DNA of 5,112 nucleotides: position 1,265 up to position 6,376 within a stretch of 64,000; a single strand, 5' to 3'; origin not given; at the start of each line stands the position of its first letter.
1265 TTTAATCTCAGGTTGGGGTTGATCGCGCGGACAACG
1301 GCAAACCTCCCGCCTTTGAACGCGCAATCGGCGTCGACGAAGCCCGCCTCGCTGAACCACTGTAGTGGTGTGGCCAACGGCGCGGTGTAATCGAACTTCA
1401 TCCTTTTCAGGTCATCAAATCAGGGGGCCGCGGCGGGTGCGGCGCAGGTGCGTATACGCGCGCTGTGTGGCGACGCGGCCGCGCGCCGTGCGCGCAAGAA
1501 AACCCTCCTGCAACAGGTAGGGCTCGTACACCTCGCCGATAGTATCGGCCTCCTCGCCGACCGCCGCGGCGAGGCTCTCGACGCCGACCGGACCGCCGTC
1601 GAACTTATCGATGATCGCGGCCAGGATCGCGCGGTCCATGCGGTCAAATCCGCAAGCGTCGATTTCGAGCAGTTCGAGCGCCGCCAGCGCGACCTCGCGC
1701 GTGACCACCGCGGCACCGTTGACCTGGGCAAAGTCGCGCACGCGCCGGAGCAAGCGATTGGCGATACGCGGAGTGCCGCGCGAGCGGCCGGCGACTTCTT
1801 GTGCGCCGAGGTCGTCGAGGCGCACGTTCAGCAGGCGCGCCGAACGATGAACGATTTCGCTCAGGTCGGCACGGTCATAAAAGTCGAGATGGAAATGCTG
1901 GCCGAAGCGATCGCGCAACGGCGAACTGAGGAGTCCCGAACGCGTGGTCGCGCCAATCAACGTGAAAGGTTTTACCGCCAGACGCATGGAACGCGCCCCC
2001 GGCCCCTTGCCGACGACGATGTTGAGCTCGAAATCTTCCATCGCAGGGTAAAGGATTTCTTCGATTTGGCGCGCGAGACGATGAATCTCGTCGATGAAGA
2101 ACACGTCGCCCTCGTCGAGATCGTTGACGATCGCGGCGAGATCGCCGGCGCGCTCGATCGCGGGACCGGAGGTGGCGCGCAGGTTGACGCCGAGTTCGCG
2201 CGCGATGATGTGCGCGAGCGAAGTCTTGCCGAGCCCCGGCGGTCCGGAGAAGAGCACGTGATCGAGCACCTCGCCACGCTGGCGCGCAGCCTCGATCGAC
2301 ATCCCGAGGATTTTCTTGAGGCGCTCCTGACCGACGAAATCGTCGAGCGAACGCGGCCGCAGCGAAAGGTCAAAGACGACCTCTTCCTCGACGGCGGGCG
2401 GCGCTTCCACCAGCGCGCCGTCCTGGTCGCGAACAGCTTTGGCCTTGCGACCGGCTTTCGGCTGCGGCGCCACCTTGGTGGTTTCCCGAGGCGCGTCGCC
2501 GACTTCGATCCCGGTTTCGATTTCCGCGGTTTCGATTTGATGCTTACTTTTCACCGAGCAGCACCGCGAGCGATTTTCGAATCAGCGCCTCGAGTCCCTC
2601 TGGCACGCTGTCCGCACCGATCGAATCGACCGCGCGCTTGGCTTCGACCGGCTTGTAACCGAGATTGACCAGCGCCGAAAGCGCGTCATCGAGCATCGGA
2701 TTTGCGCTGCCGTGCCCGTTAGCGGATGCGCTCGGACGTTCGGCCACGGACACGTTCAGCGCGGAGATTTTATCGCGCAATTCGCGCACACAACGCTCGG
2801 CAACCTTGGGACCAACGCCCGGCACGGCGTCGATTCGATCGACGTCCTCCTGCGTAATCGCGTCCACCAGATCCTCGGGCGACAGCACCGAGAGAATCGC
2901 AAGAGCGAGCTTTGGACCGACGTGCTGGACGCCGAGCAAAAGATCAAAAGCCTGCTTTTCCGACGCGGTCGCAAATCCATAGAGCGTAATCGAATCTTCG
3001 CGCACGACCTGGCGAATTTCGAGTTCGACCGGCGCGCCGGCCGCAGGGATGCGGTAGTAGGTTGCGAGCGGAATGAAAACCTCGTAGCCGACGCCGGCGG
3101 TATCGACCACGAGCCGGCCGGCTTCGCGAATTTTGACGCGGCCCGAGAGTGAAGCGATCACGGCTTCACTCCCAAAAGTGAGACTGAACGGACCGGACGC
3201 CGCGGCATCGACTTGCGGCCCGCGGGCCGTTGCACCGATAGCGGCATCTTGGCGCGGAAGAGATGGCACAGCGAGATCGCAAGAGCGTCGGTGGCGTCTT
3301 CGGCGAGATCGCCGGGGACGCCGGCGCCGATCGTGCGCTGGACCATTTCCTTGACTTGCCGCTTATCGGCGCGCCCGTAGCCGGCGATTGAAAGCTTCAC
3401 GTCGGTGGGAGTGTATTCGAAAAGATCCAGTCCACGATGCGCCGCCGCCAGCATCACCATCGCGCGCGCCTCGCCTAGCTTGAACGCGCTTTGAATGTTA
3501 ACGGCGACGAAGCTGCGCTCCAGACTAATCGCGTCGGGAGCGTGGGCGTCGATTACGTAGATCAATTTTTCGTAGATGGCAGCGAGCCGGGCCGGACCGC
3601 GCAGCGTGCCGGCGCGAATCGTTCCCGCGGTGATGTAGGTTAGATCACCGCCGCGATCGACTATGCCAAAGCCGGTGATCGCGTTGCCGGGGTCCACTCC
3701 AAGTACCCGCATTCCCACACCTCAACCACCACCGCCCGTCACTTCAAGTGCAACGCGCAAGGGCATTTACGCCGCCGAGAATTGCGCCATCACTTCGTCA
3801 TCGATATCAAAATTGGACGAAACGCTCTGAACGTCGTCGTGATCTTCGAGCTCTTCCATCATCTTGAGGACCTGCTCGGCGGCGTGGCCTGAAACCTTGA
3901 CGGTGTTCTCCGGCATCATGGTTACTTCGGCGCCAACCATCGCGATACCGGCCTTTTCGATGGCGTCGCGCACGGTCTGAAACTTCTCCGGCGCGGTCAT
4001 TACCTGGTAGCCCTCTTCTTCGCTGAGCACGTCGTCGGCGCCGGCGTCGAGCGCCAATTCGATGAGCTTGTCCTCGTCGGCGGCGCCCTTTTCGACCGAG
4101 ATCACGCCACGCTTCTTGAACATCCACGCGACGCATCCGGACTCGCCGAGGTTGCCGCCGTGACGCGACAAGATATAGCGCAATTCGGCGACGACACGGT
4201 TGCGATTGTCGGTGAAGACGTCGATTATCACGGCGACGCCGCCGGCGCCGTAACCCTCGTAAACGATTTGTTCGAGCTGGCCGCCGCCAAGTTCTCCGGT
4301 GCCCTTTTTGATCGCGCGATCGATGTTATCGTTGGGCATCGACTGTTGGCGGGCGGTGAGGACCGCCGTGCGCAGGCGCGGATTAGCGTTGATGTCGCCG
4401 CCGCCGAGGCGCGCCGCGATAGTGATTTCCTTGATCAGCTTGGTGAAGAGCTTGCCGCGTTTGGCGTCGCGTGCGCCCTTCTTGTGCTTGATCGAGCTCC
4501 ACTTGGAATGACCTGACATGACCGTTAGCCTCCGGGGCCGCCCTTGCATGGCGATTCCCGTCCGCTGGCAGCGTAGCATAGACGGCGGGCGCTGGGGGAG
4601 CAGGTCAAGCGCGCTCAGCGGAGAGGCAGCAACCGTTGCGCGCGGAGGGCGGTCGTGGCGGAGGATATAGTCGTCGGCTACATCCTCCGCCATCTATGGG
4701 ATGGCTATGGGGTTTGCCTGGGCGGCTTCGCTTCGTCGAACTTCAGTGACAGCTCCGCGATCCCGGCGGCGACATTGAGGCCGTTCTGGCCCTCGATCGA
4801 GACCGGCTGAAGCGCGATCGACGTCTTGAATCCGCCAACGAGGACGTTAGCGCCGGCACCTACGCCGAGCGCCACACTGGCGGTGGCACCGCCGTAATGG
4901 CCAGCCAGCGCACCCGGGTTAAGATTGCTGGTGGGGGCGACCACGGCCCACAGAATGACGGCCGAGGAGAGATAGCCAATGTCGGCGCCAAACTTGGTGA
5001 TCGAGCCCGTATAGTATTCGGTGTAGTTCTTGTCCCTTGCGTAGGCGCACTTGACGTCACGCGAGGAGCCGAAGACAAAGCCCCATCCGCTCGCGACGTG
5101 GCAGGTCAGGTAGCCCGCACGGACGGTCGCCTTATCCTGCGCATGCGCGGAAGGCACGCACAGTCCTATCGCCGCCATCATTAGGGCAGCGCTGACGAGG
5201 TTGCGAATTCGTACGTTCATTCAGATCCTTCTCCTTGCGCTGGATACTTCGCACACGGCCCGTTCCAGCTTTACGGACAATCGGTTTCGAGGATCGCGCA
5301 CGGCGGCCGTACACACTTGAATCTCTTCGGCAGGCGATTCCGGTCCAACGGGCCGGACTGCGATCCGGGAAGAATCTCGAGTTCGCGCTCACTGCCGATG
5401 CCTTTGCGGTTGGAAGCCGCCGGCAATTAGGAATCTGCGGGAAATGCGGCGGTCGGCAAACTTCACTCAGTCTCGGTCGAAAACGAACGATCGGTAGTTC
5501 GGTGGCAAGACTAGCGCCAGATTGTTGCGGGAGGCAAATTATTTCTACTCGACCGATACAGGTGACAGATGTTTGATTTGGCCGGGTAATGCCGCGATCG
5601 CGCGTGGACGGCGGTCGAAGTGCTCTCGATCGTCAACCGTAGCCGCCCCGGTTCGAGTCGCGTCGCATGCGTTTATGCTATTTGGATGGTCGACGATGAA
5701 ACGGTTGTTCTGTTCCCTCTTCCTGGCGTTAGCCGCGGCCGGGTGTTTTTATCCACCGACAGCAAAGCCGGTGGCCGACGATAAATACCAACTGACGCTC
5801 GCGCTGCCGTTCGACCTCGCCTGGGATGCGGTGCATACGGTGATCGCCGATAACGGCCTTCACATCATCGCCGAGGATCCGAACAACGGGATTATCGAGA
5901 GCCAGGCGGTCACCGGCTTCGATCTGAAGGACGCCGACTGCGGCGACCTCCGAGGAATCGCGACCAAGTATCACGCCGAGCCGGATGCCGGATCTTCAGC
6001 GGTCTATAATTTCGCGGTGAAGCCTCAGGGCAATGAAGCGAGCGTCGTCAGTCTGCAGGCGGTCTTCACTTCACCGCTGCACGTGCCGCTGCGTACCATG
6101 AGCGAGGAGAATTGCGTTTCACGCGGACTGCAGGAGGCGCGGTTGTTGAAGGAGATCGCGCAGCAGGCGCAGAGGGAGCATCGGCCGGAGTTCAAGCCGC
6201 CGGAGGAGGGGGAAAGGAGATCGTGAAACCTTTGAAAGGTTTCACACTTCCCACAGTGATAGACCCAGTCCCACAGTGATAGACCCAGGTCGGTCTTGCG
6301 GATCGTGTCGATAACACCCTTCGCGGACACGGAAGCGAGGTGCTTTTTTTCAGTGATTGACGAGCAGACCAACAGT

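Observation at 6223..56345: Dense, previously undescribed family of modular intergenic repeats (6 loci in 64 kb)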

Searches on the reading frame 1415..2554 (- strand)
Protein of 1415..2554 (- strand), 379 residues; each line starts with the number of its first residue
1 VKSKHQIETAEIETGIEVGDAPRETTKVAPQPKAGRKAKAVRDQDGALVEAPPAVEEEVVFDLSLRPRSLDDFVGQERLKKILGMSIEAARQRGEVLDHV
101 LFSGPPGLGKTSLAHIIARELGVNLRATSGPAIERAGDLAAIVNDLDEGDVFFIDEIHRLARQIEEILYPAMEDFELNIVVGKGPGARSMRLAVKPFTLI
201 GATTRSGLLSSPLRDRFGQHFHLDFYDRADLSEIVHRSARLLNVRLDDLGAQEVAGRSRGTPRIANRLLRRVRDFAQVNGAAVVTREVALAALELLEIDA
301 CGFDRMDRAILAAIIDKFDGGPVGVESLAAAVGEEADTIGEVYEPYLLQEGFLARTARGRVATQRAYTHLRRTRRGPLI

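Call 51: find_encoding_contigs(protein=window:1415-2554:-, flank=10000, max_places=2)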
Protein window:1415-2554:- (379 aa): 17 contigs read that carry it; 2 places shown.
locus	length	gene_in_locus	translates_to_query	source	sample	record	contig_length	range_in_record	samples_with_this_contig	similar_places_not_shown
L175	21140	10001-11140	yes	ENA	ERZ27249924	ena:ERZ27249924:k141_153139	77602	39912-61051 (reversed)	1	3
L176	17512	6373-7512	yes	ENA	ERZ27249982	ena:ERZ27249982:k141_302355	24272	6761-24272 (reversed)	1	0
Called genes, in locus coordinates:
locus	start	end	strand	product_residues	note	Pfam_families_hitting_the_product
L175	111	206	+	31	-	-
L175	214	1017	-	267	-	PF01503:PRA-PH (faint), PF03819:MazG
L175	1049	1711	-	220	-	PF01738:DLH (weak), PF02230:Abhydrolase_2, PF03959:FSH1 (weak), PF00561:Abhydrolase_1 (weak), PF12146:Hydrolase_4 (weak), PF00326:Peptidase_S9 (weak), PF07859:Abhydrolase_3 (weak), PF20434:BD-FAE (faint)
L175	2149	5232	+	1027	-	PF02366:PMT, PF13231:PMT_2, PF02366:PMT, PF16192:PMT_4TMC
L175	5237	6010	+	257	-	-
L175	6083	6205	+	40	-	-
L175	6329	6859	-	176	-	-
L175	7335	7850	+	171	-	PF06186:DUF992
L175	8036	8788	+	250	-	PF20772:TACO1_YebC_N, PF01709:Transcrip_reg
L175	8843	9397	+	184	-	PF02075:RuvC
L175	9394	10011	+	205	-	PF01330:RuvA_N, PF00633:HHH (faint), PF14520:HHH_5, PF07499:RuvA_C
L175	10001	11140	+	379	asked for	PF05496:RuvB_N, PF00004:AAA, PF07728:AAA_5, PF17864:AAA_lid_4, PF05491:WHD_RuvB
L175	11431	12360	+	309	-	PF05048:NosD, PF13229:Beta_helix (weak)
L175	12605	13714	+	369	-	PF04909:Amidohydro_2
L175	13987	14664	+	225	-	PF00702:Hydrolase (weak)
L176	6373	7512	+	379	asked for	PF05496:RuvB_N, PF00004:AAA, PF07728:AAA_5, PF17864:AAA_lid_4, PF05491:WHD_RuvB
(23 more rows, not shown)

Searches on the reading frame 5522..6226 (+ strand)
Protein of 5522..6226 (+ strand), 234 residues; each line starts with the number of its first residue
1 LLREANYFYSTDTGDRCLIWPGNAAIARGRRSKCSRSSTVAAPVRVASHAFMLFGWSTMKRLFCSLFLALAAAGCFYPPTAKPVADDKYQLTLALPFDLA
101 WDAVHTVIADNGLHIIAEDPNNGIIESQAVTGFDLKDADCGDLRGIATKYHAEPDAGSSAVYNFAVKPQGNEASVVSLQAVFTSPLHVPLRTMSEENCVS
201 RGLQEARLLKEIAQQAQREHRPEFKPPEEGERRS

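Call 10: search_protein_families(library=pfam, proteins=[window:5522-6226:+])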
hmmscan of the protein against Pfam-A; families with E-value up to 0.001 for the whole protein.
window:5522-6226:+ (234 aa): 0 families

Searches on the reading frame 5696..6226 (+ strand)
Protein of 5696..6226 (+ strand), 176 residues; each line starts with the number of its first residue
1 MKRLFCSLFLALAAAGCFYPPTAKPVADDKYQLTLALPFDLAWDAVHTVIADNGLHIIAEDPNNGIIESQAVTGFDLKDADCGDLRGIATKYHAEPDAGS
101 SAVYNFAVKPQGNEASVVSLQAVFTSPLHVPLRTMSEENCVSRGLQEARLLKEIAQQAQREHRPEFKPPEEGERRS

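Call 77: find_encoding_contigs(protein=window:5696-6226:+, flank=700, max_places=10)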
Protein window:5696-6226:+ (176 aa): 24 contigs read that carry it; 3 places shown.
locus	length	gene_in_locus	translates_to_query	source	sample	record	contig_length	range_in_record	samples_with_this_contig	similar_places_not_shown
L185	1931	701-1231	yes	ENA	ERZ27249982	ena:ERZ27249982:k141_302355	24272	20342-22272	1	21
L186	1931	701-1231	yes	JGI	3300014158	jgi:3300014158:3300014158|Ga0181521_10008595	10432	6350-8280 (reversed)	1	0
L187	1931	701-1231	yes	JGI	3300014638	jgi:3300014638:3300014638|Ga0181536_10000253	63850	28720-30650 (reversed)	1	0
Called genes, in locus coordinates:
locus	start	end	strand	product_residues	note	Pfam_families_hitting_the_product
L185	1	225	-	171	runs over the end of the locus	PF06186:DUF992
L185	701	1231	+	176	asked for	-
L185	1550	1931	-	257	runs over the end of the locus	-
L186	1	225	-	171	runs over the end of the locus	PF06186:DUF992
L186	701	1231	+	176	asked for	-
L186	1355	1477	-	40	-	-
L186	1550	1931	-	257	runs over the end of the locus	-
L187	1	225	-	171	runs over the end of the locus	PF06186:DUF992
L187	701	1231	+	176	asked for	-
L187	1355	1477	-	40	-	-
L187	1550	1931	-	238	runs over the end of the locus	-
